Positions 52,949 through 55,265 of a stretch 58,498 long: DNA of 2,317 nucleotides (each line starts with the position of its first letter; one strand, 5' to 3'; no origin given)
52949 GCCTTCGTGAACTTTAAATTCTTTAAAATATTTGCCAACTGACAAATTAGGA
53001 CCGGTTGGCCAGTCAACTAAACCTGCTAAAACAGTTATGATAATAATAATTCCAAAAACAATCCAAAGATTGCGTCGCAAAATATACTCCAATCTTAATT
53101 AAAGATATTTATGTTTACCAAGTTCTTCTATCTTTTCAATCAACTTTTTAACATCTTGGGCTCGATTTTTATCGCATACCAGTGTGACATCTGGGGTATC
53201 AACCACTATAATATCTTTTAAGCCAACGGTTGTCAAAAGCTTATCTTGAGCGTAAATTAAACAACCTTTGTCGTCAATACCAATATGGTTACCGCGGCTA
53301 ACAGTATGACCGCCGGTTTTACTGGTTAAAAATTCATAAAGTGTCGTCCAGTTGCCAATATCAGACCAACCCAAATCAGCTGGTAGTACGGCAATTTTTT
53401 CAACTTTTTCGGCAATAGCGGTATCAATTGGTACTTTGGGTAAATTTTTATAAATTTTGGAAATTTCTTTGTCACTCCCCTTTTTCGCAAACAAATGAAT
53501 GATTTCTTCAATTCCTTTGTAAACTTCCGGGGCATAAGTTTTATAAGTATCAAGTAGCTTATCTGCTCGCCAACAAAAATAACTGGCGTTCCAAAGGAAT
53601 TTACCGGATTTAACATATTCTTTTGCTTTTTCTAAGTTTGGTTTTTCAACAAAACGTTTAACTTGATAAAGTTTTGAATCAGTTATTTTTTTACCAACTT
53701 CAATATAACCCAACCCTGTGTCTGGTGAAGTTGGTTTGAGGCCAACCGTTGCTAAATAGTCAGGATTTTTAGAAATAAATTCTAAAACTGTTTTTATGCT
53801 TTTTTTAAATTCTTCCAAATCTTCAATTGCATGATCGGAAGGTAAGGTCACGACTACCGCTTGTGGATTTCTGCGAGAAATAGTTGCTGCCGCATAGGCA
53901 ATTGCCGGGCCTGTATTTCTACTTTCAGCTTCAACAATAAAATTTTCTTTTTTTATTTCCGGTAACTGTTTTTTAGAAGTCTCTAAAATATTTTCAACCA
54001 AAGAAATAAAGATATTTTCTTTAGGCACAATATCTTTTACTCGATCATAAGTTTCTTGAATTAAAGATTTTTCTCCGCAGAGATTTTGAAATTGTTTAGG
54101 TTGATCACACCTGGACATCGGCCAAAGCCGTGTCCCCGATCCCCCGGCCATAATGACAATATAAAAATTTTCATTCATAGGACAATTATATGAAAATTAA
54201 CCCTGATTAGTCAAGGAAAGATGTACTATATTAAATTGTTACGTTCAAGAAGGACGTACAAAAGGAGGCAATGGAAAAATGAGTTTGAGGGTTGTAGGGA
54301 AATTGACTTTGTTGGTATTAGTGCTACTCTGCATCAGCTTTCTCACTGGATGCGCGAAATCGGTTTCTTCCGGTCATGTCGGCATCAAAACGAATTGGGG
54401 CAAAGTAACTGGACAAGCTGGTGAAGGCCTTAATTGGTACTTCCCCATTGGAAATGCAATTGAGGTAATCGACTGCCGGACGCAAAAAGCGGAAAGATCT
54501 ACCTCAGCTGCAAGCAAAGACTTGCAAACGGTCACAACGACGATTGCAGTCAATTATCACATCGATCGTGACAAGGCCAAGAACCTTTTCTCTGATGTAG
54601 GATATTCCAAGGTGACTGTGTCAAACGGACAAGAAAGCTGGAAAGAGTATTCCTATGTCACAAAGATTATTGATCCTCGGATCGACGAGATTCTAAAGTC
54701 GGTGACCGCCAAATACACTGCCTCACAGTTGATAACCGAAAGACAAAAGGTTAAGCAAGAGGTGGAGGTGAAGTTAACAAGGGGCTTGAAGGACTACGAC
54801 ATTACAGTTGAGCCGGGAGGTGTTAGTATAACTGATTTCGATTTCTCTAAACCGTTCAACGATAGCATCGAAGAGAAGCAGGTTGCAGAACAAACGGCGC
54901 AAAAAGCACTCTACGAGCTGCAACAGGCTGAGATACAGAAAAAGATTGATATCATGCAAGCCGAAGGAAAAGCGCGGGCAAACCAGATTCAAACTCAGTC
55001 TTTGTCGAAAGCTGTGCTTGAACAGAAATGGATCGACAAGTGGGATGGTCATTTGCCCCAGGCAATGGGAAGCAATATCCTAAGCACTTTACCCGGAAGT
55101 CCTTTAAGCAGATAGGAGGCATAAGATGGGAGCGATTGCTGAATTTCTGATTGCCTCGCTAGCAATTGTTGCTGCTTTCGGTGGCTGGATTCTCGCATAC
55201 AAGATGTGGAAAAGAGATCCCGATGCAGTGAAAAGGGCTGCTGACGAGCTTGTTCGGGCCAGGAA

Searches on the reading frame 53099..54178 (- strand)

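Call 79: search_protein_families(library=pfam, proteins=[window:53099-54178:-], max_evalue=0.001)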
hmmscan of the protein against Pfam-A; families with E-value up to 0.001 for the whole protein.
window:53099-54178:- (359 aa): 3 families
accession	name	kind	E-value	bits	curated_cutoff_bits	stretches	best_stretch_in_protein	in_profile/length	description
PF00483.29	NTP_transferase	-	1.9e-41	142.7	21.2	1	8-283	3-238/245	Nucleotidyl transferase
PF22640.1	ManC_GMP_beta-helix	-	8.9e-22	77.2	27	1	296-349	1-54/55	MannoseP isomerase/GMP-like beta-helix domain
PF12804.13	NTP_transf_3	-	0.00016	22.3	27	1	8-116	2-96/160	MobA-like NTP transferase domain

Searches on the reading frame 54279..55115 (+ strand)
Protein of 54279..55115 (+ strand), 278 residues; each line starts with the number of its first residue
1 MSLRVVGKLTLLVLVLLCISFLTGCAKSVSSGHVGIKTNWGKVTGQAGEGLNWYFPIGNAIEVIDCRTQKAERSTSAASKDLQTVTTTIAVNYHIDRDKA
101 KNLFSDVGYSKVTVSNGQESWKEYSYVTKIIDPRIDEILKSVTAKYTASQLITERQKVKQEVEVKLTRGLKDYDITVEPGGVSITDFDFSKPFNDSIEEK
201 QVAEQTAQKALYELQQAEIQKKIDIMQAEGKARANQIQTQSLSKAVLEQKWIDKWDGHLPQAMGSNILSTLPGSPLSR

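Call 79: search_protein_families(library=pfam, proteins=[window:54279-55115:+], max_evalue=0.001)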
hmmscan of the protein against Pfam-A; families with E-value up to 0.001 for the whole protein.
window:54279-55115:+ (278 aa): 1 family
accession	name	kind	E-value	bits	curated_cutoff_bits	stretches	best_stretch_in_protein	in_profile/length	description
PF01145.31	Band_7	-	8.4e-33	114.3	23.6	1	28-216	2-174/176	SPFH domain / Band 7 family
